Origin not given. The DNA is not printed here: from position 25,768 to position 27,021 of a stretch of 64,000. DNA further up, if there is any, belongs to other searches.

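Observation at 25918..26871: Standalone membrane-anchored protein with a bacterial periplasmic solute-binding (family 3) fold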

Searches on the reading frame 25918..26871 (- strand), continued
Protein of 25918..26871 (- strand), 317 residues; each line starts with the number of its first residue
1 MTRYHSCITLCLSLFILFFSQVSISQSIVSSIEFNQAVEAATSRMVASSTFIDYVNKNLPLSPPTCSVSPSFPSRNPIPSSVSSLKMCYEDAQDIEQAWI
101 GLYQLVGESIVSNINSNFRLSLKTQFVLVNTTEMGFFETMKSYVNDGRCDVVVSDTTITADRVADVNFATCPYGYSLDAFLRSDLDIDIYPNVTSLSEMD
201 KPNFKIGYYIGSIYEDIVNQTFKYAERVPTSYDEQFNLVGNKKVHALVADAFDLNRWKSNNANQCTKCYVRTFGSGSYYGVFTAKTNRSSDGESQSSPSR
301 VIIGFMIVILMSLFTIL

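Call 29: search_protein_families(library=pfam, proteins=[P0059, P0099, P0085, P0069, P0079, P0062, P0006, P0014, P0111, P0080], max_evalue=0.001)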
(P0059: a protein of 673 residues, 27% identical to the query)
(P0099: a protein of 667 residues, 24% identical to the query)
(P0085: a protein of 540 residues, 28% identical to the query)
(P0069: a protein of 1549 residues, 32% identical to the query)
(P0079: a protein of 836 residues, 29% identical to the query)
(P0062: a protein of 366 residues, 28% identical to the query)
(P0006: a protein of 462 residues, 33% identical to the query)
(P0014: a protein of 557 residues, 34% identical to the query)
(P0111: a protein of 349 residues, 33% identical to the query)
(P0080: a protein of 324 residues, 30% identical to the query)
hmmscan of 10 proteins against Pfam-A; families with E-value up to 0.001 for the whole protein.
P0059 (673 aa): 6 families
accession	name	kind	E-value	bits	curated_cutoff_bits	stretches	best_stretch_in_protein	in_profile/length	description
PF07714.23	PK_Tyr_Ser-Thr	-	1.1e-74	251.4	23.1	1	370-625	1-258/258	Protein tyrosine and serine/threonine kinase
PF00069.31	Pkinase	-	4.4e-45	154.6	31.7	1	372-623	3-259/263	Protein kinase domain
PF00497.25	SBP_bac_3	-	1.3e-14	54.5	26.4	1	105-202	10-95/132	Bacterial extracellular solute-binding proteins, family 3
PF10613.14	Lig_chan-Glu_bd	-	8.6e-05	23.1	30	1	112-192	24-106/115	Ligated ion channel L-glutamate- and glycine-binding site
PF21314.2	TM_ErbB1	-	0.00071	19.7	27.1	1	324-353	1-31/36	Epidermal growth factor receptor transmembrane-juxtamembrane segment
PF14610.12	Psg1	-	0.00093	19.5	30.1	0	295-349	128-184/186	Ykl077w/Psg1 (Pma1 Stabilization in Golgi)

P0099 (667 aa): 7 families
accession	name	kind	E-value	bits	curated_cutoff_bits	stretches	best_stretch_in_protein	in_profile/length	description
PF07714.23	PK_Tyr_Ser-Thr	-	2e-55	188.3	23.1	1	423-660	5-258/258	Protein tyrosine and serine/threonine kinase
PF00069.31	Pkinase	-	2.4e-41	142.3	31.7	1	419-658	1-259/263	Protein kinase domain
PF00497.25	SBP_bac_3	-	3.6e-15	56.3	26.4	1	92-261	1-98/132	Bacterial extracellular solute-binding proteins, family 3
PF03109.22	ABC1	-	2e-06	27.6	22.9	1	483-561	137-215/244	ABC1 atypical kinase-like domain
PF01163.29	RIO1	-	0.00036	20.6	22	1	448-558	42-149/187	RIO domain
PF12330.14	Haspin_kinase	-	0.00038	20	25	1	485-563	179-256/364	Haspin like kinase domain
PF14531.12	Kinase-like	-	0.00094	19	25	0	526-648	158-287/289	Kinase-like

P0085 (540 aa): 3 families
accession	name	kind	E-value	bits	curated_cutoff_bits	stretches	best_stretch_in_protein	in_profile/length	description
PF07714.23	PK_Tyr_Ser-Thr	-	1e-71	241.7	23.1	1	254-496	3-255/258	Protein tyrosine and serine/threonine kinase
PF00069.31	Pkinase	-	6.8e-47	160.5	31.7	1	254-496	3-258/263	Protein kinase domain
PF08693.15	SKG6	-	0.0007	19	30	0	200-240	13-58/668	SKG6 family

P0069 (1549 aa): 6 families
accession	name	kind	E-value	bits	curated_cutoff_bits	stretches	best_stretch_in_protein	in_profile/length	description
PF00497.25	SBP_bac_3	-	1.1e-151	498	26.4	5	445-676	1-131/132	Bacterial extracellular solute-binding proteins, family 3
PF10613.14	Lig_chan-Glu_bd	-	3e-30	105.1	30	3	1223-1279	52-109/115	Ligated ion channel L-glutamate- and glycine-binding site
PF00528.27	BPD_transp_1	-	2.7e-21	76.6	26.4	1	1345-1527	3-184/184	Binding-protein-dependent transport system inner membrane component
PF09084.16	NMT1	-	3.5e-11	43.8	20.5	0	799-886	85-183/216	NMT1/THI5 like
PF12974.12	Phosphonate-bd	-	7.1e-09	35.8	27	0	975-1173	20-232/242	ABC transporter, phosphonate, periplasmic substrate-binding protein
PF19100.5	DUF5787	-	0.00031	21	25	0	908-953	122-169/278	Family of unknown function (DUF5787)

P0079 (836 aa): 4 families
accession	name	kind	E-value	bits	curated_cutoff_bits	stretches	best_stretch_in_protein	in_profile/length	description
PF00497.25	SBP_bac_3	-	5.3e-92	304.9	26.4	3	174-398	1-131/132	Bacterial extracellular solute-binding proteins, family 3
PF10613.14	Lig_chan-Glu_bd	-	1.5e-17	64.2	30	1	707-757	64-114/115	Ligated ion channel L-glutamate- and glycine-binding site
PF09084.16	NMT1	-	4.2e-13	50.1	20.5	0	518-627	80-200/216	NMT1/THI5 like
PF12974.12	Phosphonate-bd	-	0.00041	20.2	27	0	200-290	19-110/242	ABC transporter, phosphonate, periplasmic substrate-binding protein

P0062 (366 aa): 1 family
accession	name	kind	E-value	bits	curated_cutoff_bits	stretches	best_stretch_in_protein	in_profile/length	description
PF00497.25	SBP_bac_3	-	0.00018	21.7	26.4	0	167-241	58-98/132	Bacterial extracellular solute-binding proteins, family 3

P0006 (462 aa): 1 family
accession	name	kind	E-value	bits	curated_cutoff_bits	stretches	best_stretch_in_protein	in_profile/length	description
PF00497.25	SBP_bac_3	-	1.2e-07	32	26.4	0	279-343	42-98/132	Bacterial extracellular solute-binding proteins, family 3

P0014 (557 aa): 0 families

P0111 (349 aa): 5 families
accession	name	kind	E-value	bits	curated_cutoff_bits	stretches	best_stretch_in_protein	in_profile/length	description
PF00497.25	SBP_bac_3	-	1.5e-26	93.2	26.4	1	27-349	1-130/132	Bacterial extracellular solute-binding proteins, family 3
PF07885.22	Ion_trans_2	-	7.3e-16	58.3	22.5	1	146-223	9-77/79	Ion channel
PF00060.32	Lig_chan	-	7.3e-14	52.3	30.8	1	132-243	4-113/146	Ligand-gated ion channel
PF00520.37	Ion_trans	-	5.5e-08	32.7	25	1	128-223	125-233/241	Ion transport protein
PF10613.14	Lig_chan-Glu_bd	-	3.6e-06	27.5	30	1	73-114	71-112/115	Ligated ion channel L-glutamate- and glycine-binding site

P0080 (324 aa): 3 families
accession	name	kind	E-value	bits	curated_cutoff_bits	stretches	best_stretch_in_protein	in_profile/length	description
PF00497.25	SBP_bac_3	-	3.6e-17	62.8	26.4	1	127-220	10-93/132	Bacterial extracellular solute-binding proteins, family 3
PF10613.14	Lig_chan-Glu_bd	-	8.1e-08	32.8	30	1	125-217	15-110/115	Ligated ion channel L-glutamate- and glycine-binding site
PF12698.13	ABC2_membrane_3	-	0.00026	20.7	31.6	1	16-294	2-209/347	ABC-2 family transporter protein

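Call 30: predict_structure(alignment_id=A1)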
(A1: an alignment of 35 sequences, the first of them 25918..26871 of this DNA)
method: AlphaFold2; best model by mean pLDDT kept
length: 317 residues; sequences in the alignment: 35
mean_pLDDT: 92.0   pTM: 0.84
mean pLDDT of the five models: 92.0, 91.5, 91.4, 90.7, 90.1
residues with pLDDT >= 90: 255; 70-90: 39; 50-70: 21; < 50: 2
segments of 3 or more residues with pLDDT < 50: none
pLDDT, mean of each block of 10 residues (from residue 1): 73 76 71 97 98 97 94 96 97 93 98 98 98 96 96 98 97 97 97 96 98 98 98 96 98 96 96 97 87 54 76 80
secondary structure, 60 per line:
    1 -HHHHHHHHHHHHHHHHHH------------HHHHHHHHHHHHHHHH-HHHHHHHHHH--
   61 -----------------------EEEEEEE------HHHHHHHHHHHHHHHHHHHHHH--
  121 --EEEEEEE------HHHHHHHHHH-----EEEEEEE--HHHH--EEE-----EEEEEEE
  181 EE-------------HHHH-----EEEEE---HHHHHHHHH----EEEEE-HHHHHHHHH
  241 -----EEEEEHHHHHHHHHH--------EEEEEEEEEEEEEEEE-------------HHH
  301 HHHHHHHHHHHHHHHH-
elements in order: H2-19 H32-47 H49-58 E84-90 H97-118 E123-129 H136-145 E151-157 H160-163 E166-168 E174-182 H196-199 E205-209 H213-221 E226-230 H232-240 E246-250 H251-260 E269-284 H298-316

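Call 33: fold_search(model_id=the predicted structure, library=pdb)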
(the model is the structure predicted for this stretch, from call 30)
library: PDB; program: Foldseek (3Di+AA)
matches with E <= 10: 1822; with E <= 0.001: 1273
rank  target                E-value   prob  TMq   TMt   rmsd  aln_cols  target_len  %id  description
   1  9e2b_C                2.1e-12  1.00  0.51  0.62   2.5       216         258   20  Structure of a solute binding protein from Desulfonauticus sp. bound to L-tryptophan (released 2024-11-06)
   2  9e2b_F                3.2e-12  1.00  0.52  0.64   3.2       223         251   19  Structure of a solute binding protein from Desulfonauticus sp. bound to L-tryptophan (released 2024-11-06)
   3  9e2b_D                4.4e-12  1.00  0.51  0.63   3.3       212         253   20  Structure of a solute binding protein from Desulfonauticus sp. bound to L-tryptophan (released 2024-11-06)
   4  5t0w_B                4.4e-12  1.00  0.49  0.67   3.5       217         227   19  Crystal structure of the ancestral amino acid-binding protein AncCDT-1, a precursor of cyclohexadienyl dehydratase (released 2017-09-06)
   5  9e2b_A                5.0e-12  1.00  0.52  0.64   2.6       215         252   19  Structure of a solute binding protein from Desulfonauticus sp. bound to L-tryptophan (released 2024-11-06)
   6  5t0w_A                5.4e-12  1.00  0.51  0.69   2.9       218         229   18  Crystal structure of the ancestral amino acid-binding protein AncCDT-1, a precursor of cyclohexadienyl dehydratase (released 2017-09-06)
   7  9e2b_E                6.1e-12  1.00  0.52  0.65   3.1       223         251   19  Structure of a solute binding protein from Desulfonauticus sp. bound to L-tryptophan (released 2024-11-06)
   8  5t0w_D                1.2e-11  1.00  0.50  0.68   2.7       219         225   18  Crystal structure of the ancestral amino acid-binding protein AncCDT-1, a precursor of cyclohexadienyl dehydratase (released 2017-09-06)
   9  5jos                  1.9e-11  1.00  0.27  0.34  16.8       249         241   14  Crystal structure of an ancestral cyclohexadienyl dehydratase, AncCDT-3(P188L). (released 2017-05-03)
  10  4zv2                  4.5e-11  1.00  0.51  0.70   2.9       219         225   19  An ancestral arginine-binding protein bound to glutamine (released 2016-02-03)
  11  4i62                  5.4e-11  1.00  0.50  0.65   3.6       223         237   15  1.05 Angstrom crystal structure of an amino acid ABC transporter substrate-binding protein AbpA from Streptococcus pneum (released 2012-12-12)
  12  6ggv_A                1.5e-10  1.00  0.49  0.72   2.9       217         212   16  Structure of the arginine-bound form of truncated (residues 20-233) ArgBP from T. maritima (released 2018-06-13)
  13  6svf                  1.5e-10  1.00  0.49  0.67   3.1       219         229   16  Crystal structure of the P235GK mutant of ArgBP from T. maritima (released 2019-11-20)
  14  4psh_A                1.5e-10  1.00  0.49  0.66   3.5       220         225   16  Structure of holo ArgBP from T. maritima (released 2014-07-23)
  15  4zv1                  1.7e-10  1.00  0.50  0.69   3.1       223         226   21  An ancestral arginine-binding protein bound to arginine (released 2016-02-03)
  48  5eyf_A                3.8e-09  1.00  0.47  0.60   3.9       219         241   16  Crystal Structure of Solute-binding Protein from Enterococcus faecium with Bound Glutamate (released 2015-12-16)
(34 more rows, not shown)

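Call 40: find_encoding_contigs(protein=P0001, flank=10000, max_places=3)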
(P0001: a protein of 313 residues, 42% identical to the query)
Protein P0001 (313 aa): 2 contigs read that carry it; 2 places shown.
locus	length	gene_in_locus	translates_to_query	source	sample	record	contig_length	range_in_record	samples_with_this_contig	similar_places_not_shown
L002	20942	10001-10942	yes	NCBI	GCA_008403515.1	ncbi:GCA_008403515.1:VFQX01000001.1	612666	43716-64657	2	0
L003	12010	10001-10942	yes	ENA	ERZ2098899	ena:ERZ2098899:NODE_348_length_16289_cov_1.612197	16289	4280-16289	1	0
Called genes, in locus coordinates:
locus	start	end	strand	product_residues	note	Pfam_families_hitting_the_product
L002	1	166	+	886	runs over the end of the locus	-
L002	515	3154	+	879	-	-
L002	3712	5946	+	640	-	PF00199:Catalase, PF06628:Catalase-rel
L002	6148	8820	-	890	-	PF01048:PNP_UDP_1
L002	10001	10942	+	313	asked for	PF00497:SBP_bac_3 (weak)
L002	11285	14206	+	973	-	-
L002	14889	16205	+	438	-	PF14769:CLAMP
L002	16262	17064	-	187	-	-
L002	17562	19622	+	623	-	PF00615:RGS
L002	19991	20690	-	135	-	-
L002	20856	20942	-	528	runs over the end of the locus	-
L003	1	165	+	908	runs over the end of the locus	-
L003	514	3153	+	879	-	-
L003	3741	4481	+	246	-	PF00199:Catalase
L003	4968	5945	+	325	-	PF00199:Catalase, PF06628:Catalase-rel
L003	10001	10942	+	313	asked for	PF00497:SBP_bac_3 (weak)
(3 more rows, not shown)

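Call 48: find_related_loci(query=window:25918-26871:-, collection=genome_contigs, flank=1500)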
Query window:25918-26871:- (317 aa) in genome_contigs; peptide patterns used: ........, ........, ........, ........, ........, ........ (x = any residue, [..] = any of these).
30 stretches matched a pattern, but none encodes a relative of the query by tblastn (E <= 1e-3).

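Call 49: find_related_loci(query=window:25918-26871:-, collection=metagenome_contigs, flank=8000)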
Query window:25918-26871:- (317 aa) in metagenome_contigs; peptide patterns used: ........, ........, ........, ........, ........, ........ (x = any residue, [..] = any of these).
33 stretches matched a pattern, but none encodes a relative of the query by tblastn (E <= 1e-3).

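Call 50: list_cluster_members(proteins=[P0077, P0080, P0089, P0038, P0040, P0050, P0075, P0081, P0090, P0068])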
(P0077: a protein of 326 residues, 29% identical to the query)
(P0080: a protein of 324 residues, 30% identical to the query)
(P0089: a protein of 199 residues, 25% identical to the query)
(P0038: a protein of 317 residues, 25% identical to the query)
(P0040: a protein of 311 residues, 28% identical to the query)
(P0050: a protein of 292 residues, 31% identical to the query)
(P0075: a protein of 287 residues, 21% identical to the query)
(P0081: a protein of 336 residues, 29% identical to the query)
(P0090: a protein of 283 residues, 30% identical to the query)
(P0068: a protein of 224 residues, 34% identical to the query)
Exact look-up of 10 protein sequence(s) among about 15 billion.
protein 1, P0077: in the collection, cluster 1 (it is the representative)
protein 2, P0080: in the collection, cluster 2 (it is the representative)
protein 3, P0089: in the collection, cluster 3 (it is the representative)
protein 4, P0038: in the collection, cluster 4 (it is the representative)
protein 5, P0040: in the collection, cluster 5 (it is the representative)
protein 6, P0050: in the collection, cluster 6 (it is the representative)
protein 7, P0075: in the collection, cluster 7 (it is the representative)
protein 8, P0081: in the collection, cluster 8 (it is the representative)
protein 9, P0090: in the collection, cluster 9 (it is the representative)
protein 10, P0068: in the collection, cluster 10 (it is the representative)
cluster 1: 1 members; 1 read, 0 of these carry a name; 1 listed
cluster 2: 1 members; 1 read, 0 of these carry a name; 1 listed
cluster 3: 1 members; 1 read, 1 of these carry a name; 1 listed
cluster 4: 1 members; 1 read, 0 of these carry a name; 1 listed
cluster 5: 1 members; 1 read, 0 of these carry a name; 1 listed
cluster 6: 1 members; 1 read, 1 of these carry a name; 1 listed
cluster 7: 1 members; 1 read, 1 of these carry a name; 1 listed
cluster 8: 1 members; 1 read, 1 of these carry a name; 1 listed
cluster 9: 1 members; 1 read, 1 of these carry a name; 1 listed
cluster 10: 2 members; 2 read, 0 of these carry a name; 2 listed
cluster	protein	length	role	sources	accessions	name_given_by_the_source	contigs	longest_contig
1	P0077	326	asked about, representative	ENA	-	-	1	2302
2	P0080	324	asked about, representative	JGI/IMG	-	-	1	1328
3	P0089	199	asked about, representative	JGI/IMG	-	ABC-type amino acid transport substrate-binding protein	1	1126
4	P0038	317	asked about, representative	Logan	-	-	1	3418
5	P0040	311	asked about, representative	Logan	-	-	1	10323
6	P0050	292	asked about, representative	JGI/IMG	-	hypothetical protein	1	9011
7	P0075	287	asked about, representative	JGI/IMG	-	hypothetical protein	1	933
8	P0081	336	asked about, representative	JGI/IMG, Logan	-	hypothetical protein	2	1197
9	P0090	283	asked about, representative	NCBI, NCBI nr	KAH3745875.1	hypothetical protein Pelo_12740 [Pelomyxa schiedti]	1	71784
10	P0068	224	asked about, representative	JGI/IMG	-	-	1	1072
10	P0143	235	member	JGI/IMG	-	-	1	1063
